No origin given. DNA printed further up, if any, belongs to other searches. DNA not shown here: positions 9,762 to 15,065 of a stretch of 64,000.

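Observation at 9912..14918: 1668-aa CotH kinase-like protein decorated with four lamin-tail domains and a dockerin module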

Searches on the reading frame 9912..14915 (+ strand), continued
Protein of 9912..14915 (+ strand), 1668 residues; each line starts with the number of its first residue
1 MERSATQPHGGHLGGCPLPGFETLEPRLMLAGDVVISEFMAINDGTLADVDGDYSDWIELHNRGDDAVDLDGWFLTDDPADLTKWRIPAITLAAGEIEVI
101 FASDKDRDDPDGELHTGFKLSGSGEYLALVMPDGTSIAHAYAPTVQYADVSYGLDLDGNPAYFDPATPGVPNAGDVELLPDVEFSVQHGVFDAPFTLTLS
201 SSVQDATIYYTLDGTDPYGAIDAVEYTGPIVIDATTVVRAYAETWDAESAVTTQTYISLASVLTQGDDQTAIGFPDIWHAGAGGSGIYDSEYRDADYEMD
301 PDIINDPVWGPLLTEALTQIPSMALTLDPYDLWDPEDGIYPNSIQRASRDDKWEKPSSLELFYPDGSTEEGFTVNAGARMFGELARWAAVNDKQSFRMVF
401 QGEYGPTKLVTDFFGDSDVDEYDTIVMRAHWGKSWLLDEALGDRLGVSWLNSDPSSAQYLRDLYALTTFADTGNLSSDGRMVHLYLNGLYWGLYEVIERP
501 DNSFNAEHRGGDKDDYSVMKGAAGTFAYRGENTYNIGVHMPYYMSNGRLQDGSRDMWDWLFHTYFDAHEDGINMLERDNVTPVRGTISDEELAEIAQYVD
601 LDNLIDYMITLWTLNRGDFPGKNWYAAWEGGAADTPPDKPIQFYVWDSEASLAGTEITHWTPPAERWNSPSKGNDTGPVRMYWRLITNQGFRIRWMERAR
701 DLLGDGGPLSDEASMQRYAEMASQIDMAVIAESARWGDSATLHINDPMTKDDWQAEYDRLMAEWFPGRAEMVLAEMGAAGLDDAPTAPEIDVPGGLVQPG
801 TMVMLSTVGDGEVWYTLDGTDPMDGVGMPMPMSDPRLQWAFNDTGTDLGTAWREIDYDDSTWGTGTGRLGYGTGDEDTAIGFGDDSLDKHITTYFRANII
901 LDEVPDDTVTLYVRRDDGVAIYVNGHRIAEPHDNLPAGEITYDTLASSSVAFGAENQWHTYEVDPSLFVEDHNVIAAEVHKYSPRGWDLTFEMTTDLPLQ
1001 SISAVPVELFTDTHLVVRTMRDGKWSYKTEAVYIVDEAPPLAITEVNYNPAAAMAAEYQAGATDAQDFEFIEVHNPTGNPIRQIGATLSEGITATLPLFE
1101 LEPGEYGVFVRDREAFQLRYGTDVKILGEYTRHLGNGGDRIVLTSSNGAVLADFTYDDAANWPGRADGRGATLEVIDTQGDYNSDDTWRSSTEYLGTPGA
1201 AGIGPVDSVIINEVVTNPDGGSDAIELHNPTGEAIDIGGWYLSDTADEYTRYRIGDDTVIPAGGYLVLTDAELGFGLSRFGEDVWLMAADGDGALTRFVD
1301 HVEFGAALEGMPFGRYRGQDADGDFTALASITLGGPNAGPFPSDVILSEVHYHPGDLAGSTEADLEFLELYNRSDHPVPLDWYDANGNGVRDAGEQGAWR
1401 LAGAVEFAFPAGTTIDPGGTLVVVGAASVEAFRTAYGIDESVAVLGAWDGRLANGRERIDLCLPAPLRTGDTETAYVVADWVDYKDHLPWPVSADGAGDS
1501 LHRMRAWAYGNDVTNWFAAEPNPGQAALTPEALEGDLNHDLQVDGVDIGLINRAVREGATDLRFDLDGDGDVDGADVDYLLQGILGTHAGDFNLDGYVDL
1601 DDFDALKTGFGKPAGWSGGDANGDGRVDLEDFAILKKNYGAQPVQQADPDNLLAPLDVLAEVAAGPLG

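Call 13: find_homologous_proteins(query=window:9912-14915:+, max_evalue=1e-10)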
Query window:9912-14915:+ (1668 aa): 3923 proteins with E <= 1e-10 among 8000 candidates; the best 120 are listed.
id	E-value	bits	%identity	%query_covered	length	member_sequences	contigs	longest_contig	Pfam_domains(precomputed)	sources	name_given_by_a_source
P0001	0.0e+0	3809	100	98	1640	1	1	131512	PF08757.18,PF00932.26,PF00404.25,PF13287.13,PF13290.14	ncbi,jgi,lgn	-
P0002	0.0e+0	2891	76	100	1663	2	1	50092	PF08757.18,PF00932.26,PF13287.13,PF13290.14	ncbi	ncbi:MAG: lamin tail domain-containing protein [Planctomycetota bacterium]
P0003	0.0e+0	1296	34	45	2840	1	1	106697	PF08757.18,PF00932.26,PF13287.13,PF18962.8,PF13290.14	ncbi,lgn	-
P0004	0.0e+0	1255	50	61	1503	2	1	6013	PF08757.18,PF00932.26,PF13287.13,PF13290.14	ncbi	-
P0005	0.0e+0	1099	49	40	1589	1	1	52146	PF08757.18,PF00932.26,PF00404.25,PF13287.13,PF13290.14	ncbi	ncbi:MAG: lamin tail domain-containing protein [Planctomycetota bacterium]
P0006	0.0e+0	1069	47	40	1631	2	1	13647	PF08757.18,PF00932.26,PF00404.25,PF13287.13,PF13290.14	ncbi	-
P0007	0.0e+0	1059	48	40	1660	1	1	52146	PF08757.18,PF00932.26,PF13287.13,PF13290.14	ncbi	ncbi:MAG: lamin tail domain-containing protein [Planctomycetota bacterium]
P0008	0.0e+0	1050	46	41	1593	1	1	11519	PF08757.18,PF00932.26,PF13287.13,PF13290.14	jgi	-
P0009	3.8e-286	971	47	40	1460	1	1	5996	PF08757.18,PF00932.26,PF00404.25,PF13287.13,PF13290.14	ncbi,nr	ncbi:MAG: hypothetical protein GX591_16570, partial [Planctomycetes bacterium]|nr:hypothetical prote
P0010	8.2e-280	950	49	38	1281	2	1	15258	PF08757.18,PF00932.26,PF00404.25,PF13287.13,PF13290.14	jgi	-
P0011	4.7e-270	918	36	87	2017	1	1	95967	PF08757.18,PF00932.26,PF13287.13,PF13290.14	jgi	-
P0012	3.6e-256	872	35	88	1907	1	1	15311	PF00754.32,PF08757.18,PF00932.26,PF22633.4,PF13287.13,PF13290.14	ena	-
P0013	1.8e-255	869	35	84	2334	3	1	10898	PF08757.18,PF00932.26,PF13287.13,PF13385.14,PF13290.14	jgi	-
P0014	2.7e-255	869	35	88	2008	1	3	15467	PF08757.18,PF07691.18,PF00932.26,PF00404.25,PF13287.13,PF13290.14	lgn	-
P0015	3.7e-255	868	35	87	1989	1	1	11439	PF08757.18,PF00932.26,PF13287.13,PF13290.14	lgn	-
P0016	5.5e-255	868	42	71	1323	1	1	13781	PF08757.18,PF00932.26,PF13287.13,PF13290.14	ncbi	ncbi:MAG: lamin tail domain-containing protein [Planctomycetota bacterium]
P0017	2.9e-254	865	36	83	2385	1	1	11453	PF08757.18,PF07691.18,PF00932.26,PF13287.13,PF13290.14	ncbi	-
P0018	1.4e-251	857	38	90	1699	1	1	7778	PF08757.18,PF00932.26,PF13287.13,PF13290.14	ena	-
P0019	1.2e-248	847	37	90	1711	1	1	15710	PF08757.18,PF00932.26,PF13287.13,PF13290.14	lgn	-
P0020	2.5e-248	846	39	31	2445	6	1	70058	PF08757.18,PF07691.18,PF00932.26,PF17957.8,PF13287.13,PF13290.14,PF18884.6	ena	-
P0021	3.5e-247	842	35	82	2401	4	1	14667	PF08757.18,PF07691.18,PF00932.26,PF13287.13,PF13290.14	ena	-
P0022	1.6e-245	836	37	48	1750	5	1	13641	PF22352.3,PF08757.18,PF00932.26,PF13287.13,PF13290.14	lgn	-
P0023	4.9e-245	835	34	88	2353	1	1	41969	PF08757.18,PF07691.18,PF00932.26,PF13287.13,PF13385.14,PF13290.14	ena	-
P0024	2.4e-244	833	33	88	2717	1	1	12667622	PF08757.18,PF07691.18,PF00932.26,PF00404.25,PF13287.13,PF13385.14,PF13290.14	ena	-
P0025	2.0e-241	823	33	90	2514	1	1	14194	PF08757.18,PF07691.18,PF00932.26,PF13287.13,PF13385.14,PF13290.14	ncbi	-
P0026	3.6e-241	822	42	49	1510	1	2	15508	PF08757.18,PF00932.26,PF13287.13,PF13290.14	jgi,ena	-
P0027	5.3e-240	818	34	40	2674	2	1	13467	PF08757.18,PF00932.26,PF00404.25,PF13287.13,PF13290.14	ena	-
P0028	1.7e-239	816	36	90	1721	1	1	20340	PF08757.18,PF00932.26,PF13287.13,PF13290.14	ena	-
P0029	3.6e-234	799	37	47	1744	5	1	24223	PF22352.3,PF08757.18,PF00932.26,PF13287.13,PF13290.14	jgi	-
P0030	9.0e-233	794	35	82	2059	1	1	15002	PF08757.18,PF00932.26,PF13287.13,PF13290.14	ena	-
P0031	1.3e-232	794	37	39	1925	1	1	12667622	PF08757.18,PF00932.26,PF00404.25,PF13287.13,PF13290.14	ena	-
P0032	2.4e-230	786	33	91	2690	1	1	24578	PF08757.18,PF07691.18,PF00932.26,PF13287.13,PF13385.14,PF13290.14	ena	-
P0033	2.7e-230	786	33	82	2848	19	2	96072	PF08757.18,PF17963.8,PF07691.18,PF00932.26,PF00404.25,PF17892.8,PF13287.13,PF17803.8,PF13290.14,PF16184.12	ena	-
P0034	9.2e-230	784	37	47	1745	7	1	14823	PF22352.3,PF08757.18,PF00932.26,PF13287.13,PF13290.14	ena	-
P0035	1.8e-229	783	33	56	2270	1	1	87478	PF08757.18,PF00932.26,PF13287.13,PF13290.14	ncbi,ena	-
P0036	3.9e-229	782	35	48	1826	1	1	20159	PF22352.3,PF00801.27,PF08757.18,PF00932.26,PF13287.13,PF13290.14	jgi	jgi:hypothetical protein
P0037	2.4e-228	779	33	82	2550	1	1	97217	PF08757.18,PF00932.26,PF13287.13,PF13290.14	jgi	jgi:hypothetical protein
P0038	3.2e-228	779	34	31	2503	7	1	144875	PF08757.18,PF07691.18,PF00932.26,PF13927.13,PF17957.8,PF13287.13,PF13290.14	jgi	jgi:hypothetical protein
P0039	4.1e-226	772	41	31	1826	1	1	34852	PF08757.18,PF00932.26,PF13287.13,PF13290.14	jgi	-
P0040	2.8e-225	769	35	48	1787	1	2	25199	PF22352.3,PF08757.18,PF00932.26,PF13287.13,PF13290.14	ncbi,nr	ncbi:MAG: lamin tail domain-containing protein [Verrucomicrobiales bacterium]|nr:lamin tail domain-c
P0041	5.0e-224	765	31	40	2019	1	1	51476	PF08757.18,PF00932.26,PF17957.8,PF13287.13,PF13385.14,PF13290.14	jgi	-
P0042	1.6e-223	763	35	48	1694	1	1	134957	PF22352.3,PF08757.18,PF00932.26,PF13287.13,PF13290.14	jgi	jgi:hypothetical protein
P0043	2.6e-223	763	33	40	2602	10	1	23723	PF08757.18,PF17963.8,PF00932.26,PF17892.8,PF13287.13,PF25275.2,PF13385.14,PF17803.8,PF13290.14,PF00041.28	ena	-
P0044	1.4e-222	760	32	40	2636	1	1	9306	PF08757.18,PF00932.26,PF13287.13,PF25275.2,PF13385.14,PF13290.14,PF00041.28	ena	-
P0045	2.6e-222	759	39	53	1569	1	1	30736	PF08757.18,PF00932.26,PF00404.25,PF13287.13,PF13290.14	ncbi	ncbi:MAG: CotH kinase family protein [Planctomycetota bacterium]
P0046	8.0e-222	758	34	82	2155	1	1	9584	PF08757.18,PF00932.26,PF13287.13,PF13290.14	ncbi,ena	-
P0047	3.8e-221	756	35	47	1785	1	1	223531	PF22352.3,PF08757.18,PF00932.26,PF13287.13,PF13290.14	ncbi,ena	-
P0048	7.8e-221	755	37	47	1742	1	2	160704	PF22352.3,PF08757.18,PF00932.26,PF13287.13,PF13290.14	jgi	jgi:hypothetical protein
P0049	2.0e-220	753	35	47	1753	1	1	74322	PF22352.3,PF08757.18,PF00932.26,PF13287.13,PF13290.14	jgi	jgi:hypothetical protein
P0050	5.5e-220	752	35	48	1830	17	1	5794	PF22352.3,PF00801.27,PF08757.18,PF00932.26,PF13287.13,PF13290.14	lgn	-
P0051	7.7e-220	751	36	48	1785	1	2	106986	PF22352.3,PF08757.18,PF00932.26,PF13287.13,PF13290.14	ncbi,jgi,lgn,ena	-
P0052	1.5e-218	747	31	40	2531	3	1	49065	PF08757.18,PF07691.18,PF13205.13,PF00932.26,PF13287.13,PF25275.2,PF13290.14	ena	-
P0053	2.7e-218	746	35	48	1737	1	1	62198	PF22352.3,PF08757.18,PF00932.26,PF13287.13,PF13290.14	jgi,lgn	jgi:hypothetical protein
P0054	6.7e-218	745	31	40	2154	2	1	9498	PF22352.3,PF08757.18,PF07691.18,PF00932.26,PF13287.13,PF13290.14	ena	-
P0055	9.0e-218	744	30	40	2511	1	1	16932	PF07679.23,PF13895.13,PF08757.18,PF07691.18,PF00932.26,PF13927.13,PF17957.8,PF13287.13,PF13290.14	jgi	jgi:hypothetical protein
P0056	1.2e-214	734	33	82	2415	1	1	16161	PF08757.18,PF13205.13,PF00932.26,PF13287.13,PF13290.14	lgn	-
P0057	1.9e-214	733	40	32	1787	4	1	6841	PF08757.18,PF00932.26,PF13287.13,PF13290.14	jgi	-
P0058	1.8e-213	730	33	41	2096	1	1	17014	PF08757.18,PF07691.18,PF00932.26,PF17957.8,PF13287.13,PF13290.14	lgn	-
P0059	2.9e-213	729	40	31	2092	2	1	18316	PF08757.18,PF00932.26,PF13287.13,PF13290.14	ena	-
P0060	6.5e-213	728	35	40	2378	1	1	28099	PF08757.18,PF00932.26,PF13287.13,PF13290.14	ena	-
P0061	1.1e-212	727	31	40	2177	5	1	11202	PF22352.3,PF08757.18,PF07691.18,PF00932.26,PF13287.13,PF13290.14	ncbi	ncbi:MAG: lamin tail domain-containing protein [Limisphaerales bacterium]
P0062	3.0e-212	726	30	45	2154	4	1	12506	PF22352.3,PF08757.18,PF07691.18,PF00932.26,PF13287.13,PF13290.14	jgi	jgi:hypothetical protein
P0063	6.4e-212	725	34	47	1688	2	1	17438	PF08757.18,PF00932.26,PF13287.13,PF13290.14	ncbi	-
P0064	1.2e-211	724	35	48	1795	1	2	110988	PF22352.3,PF08757.18,PF00932.26,PF13287.13,PF13290.14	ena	-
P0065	1.6e-211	724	33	47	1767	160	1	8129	PF22352.3,PF08757.18,PF00932.26,PF13287.13,PF13290.14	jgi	jgi:hypothetical protein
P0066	1.9e-211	723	34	48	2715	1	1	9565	PF07679.23,PF13895.13,PF08757.18,PF13205.13,PF00932.26,PF13927.13,PF13287.13,PF13290.14,PF18884.6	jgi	jgi:hypothetical protein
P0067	4.5e-211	722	49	40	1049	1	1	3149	PF08757.18,PF00932.26,PF13287.13,PF13290.14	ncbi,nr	ncbi:MAG: hypothetical protein GX591_02305, partial [Planctomycetes bacterium]|nr:hypothetical prote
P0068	4.6e-211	722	34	82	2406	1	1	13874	PF08757.18,PF00932.26,PF13287.13,PF13290.14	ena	-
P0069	5.1e-211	722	40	31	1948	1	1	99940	PF08757.18,PF00932.26,PF13287.13,PF13290.14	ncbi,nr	ncbi:MAG: lamin tail domain-containing protein [Pirellulales bacterium]|nr:lamin tail domain-contain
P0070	5.9e-211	722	36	38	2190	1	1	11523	PF08757.18,PF00932.26,PF13287.13,PF13290.14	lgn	-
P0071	3.2e-210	719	34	48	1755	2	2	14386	PF22352.3,PF08757.18,PF00932.26,PF13287.13,PF13290.14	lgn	-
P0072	5.3e-210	719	32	41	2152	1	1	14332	PF22352.3,PF00801.27,PF08757.18,PF07691.18,PF00932.26,PF13287.13,PF13290.14,PF18911.7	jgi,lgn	jgi:hypothetical protein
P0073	2.7e-209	716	40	31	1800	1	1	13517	PF08757.18,PF00932.26,PF13287.13,PF13290.14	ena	-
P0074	3.2e-209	716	36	48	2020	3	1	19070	PF08757.18,PF00932.26,PF13287.13,PF13290.14,PF00353.26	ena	-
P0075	3.8e-209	716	31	47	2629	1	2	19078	PF08757.18,PF00932.26,PF00404.25,PF13287.13,PF13385.14,PF13290.14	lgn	-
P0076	1.6e-208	714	37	38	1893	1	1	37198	PF08757.18,PF00932.26,PF13287.13,PF13290.14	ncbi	-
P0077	4.5e-208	712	34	97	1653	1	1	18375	PF08757.18,PF00932.26,PF00404.25,PF13287.13,PF13290.14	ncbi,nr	ncbi:MAG: lamin tail domain-containing protein [Planctomycetales bacterium]|nr:lamin tail domain-con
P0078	1.0e-207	711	33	84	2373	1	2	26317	PF08757.18,PF00932.26,PF13287.13,PF13290.14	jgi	-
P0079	2.6e-207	710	39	31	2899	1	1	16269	PF08757.18,PF00932.26,PF00404.25,PF13287.13,PF13290.14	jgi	jgi:hypothetical protein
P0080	3.3e-207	709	32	89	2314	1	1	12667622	PF08757.18,PF00932.26,PF13287.13,PF13290.14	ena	-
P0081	1.3e-206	707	33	40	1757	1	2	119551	PF08757.18,PF00932.26,PF00404.25,PF13287.13,PF13290.14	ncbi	ncbi:MAG: lamin tail domain-containing protein [Pirellulales bacterium]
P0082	1.6e-206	707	35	47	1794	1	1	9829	PF22352.3,PF08757.18,PF00932.26,PF13287.13,PF13290.14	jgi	jgi:hypothetical protein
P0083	4.7e-206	706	36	40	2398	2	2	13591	PF08757.18,PF00932.26,PF13287.13,PF13290.14,PF00041.28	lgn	-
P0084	1.5e-205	704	41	31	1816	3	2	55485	PF08757.18,PF00932.26,PF13287.13,PF13290.14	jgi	-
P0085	1.8e-205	704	31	49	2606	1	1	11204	PF08757.18,PF00932.26,PF24517.3,PF13287.13,PF13385.14,PF13290.14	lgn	-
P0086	2.1e-205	703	34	48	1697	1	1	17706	PF08757.18,PF00932.26,PF13287.13,PF13290.14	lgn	-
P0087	2.5e-205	703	34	48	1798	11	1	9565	PF22352.3,PF00801.27,PF08757.18,PF00932.26,PF13287.13,PF13290.14,PF18911.7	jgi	jgi:hypothetical protein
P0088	3.2e-205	703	31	40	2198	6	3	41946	PF22352.3,PF00801.27,PF08757.18,PF07691.18,PF00932.26,PF13287.13,PF13290.14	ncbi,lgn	-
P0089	4.7e-205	702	34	40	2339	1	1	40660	PF07081.19,PF08757.18,PF00932.26,PF13287.13,PF13290.14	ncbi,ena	-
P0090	6.9e-205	702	33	47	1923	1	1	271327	PF08757.18,PF00932.26,PF17957.8,PF13287.13,PF13290.14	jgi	jgi:hypothetical protein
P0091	9.0e-205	701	39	32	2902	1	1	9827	PF08757.18,PF17963.8,PF00932.26,PF13287.13,PF13290.14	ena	-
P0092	1.2e-204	701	34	41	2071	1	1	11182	PF08757.18,PF07691.18,PF00932.26,PF24517.3,PF13287.13,PF13290.14,PF06848.18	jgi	jgi:hypothetical protein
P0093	1.2e-204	701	33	48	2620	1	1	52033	PF07679.23,PF13895.13,PF08757.18,PF13205.13,PF00932.26,PF13927.13,PF13287.13,PF13290.14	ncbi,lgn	-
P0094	1.5e-204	701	44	21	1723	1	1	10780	PF08757.18,PF00932.26,PF13287.13,PF13290.14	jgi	-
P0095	1.9e-204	700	33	48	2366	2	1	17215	PF08757.18,PF00932.26,PF13287.13,PF13290.14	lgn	-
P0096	2.2e-204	700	32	83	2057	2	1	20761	PF08757.18,PF00932.26,PF13287.13,PF13290.14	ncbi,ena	-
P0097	3.6e-204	699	31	89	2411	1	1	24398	PF08757.18,PF00932.26,PF13287.13,PF13385.14,PF13290.14,PF02210.32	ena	-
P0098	4.6e-204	699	36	48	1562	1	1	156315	PF08757.18,PF00932.26,PF13287.13,PF13290.14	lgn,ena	-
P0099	4.8e-204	699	32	82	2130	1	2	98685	PF08757.18,PF00932.26,PF13287.13,PF13290.14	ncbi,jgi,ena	-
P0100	6.7e-204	698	31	51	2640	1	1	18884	PF08757.18,PF00932.26,PF00404.25,PF13287.13,PF13385.14,PF13290.14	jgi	jgi:hypothetical protein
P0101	1.6e-203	697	32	40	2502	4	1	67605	PF08757.18,PF07691.18,PF00932.26,PF13287.13,PF25275.2,PF13290.14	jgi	-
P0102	1.9e-203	697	32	48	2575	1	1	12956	PF07686.24,PF00932.26,PF17957.8,PF13287.13,PF07679.23,PF13895.13,PF08757.18,PF13205.13,PF13927.13,PF13290.14,PF19078.7,PF18884.6,PF04234.19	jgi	jgi:hypothetical protein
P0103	2.4e-203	697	31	40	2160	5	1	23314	PF22352.3,PF08757.18,PF07691.18,PF00932.26,PF13287.13,PF13290.14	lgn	-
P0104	4.1e-203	696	32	40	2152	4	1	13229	PF22352.3,PF08757.18,PF07691.18,PF00932.26,PF13287.13,PF13290.14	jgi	jgi:hypothetical protein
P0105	4.4e-203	696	33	40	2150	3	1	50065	PF08757.18,PF00932.26,PF13287.13,PF13290.14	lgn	-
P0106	1.4e-202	694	35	48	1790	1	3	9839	PF22352.3,PF00801.27,PF08757.18,PF00932.26,PF13287.13,PF13290.14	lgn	-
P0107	1.8e-202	694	31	40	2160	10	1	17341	PF22352.3,PF00801.27,PF08757.18,PF07691.18,PF00932.26,PF13287.13,PF13290.14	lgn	-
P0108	3.7e-202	693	37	31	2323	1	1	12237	PF07679.23,PF08757.18,PF07691.18,PF00932.26,PF13927.13,PF17957.8,PF13287.13,PF10528.15,PF13290.14,PF18884.6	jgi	jgi:hypothetical protein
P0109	5.4e-202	692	31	40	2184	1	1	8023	PF08757.18,PF00932.26,PF13287.13,PF13290.14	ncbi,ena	-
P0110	7.1e-202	692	39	50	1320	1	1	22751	PF08757.18,PF00932.26,PF13287.13,PF13290.14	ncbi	-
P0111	7.4e-202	692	35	40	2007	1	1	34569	PF07679.23,PF13895.13,PF08757.18,PF00932.26,PF13927.13,PF13287.13,PF00047.32,PF13290.14,PF06832.19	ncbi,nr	ncbi:MAG: lamin tail domain-containing protein [Verrucomicrobia bacterium]|nr:lamin tail domain-cont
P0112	1.1e-201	691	31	40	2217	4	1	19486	PF22352.3,PF00801.27,PF08757.18,PF00932.26,PF13287.13,PF13290.14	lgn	-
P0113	1.2e-201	691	31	40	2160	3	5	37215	PF22352.3,PF00801.27,PF08757.18,PF07691.18,PF00932.26,PF13287.13,PF13290.14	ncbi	-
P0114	1.4e-201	691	33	48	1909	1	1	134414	PF08757.18,PF00932.26,PF17957.8,PF13287.13,PF13290.14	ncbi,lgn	-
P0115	1.4e-201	691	33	48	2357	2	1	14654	PF08757.18,PF13205.13,PF00932.26,PF13287.13,PF13290.14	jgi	jgi:hypothetical protein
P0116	1.9e-201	690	35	48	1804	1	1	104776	PF22352.3,PF08757.18,PF00932.26,PF13287.13,PF13290.14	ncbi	-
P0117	2.1e-201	690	31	40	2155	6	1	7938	PF22352.3,PF08757.18,PF07691.18,PF00932.26,PF13287.13,PF13290.14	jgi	jgi:hypothetical protein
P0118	2.7e-201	690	35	39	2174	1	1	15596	PF08757.18,PF00932.26,PF13287.13,PF13290.14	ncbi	-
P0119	3.5e-201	689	34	48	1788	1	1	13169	PF22352.3,PF08757.18,PF00932.26,PF13287.13,PF13290.14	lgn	-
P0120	3.5e-201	689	32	40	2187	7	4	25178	PF22352.3,PF00801.27,PF08757.18,PF00932.26,PF13287.13,PF13290.14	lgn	-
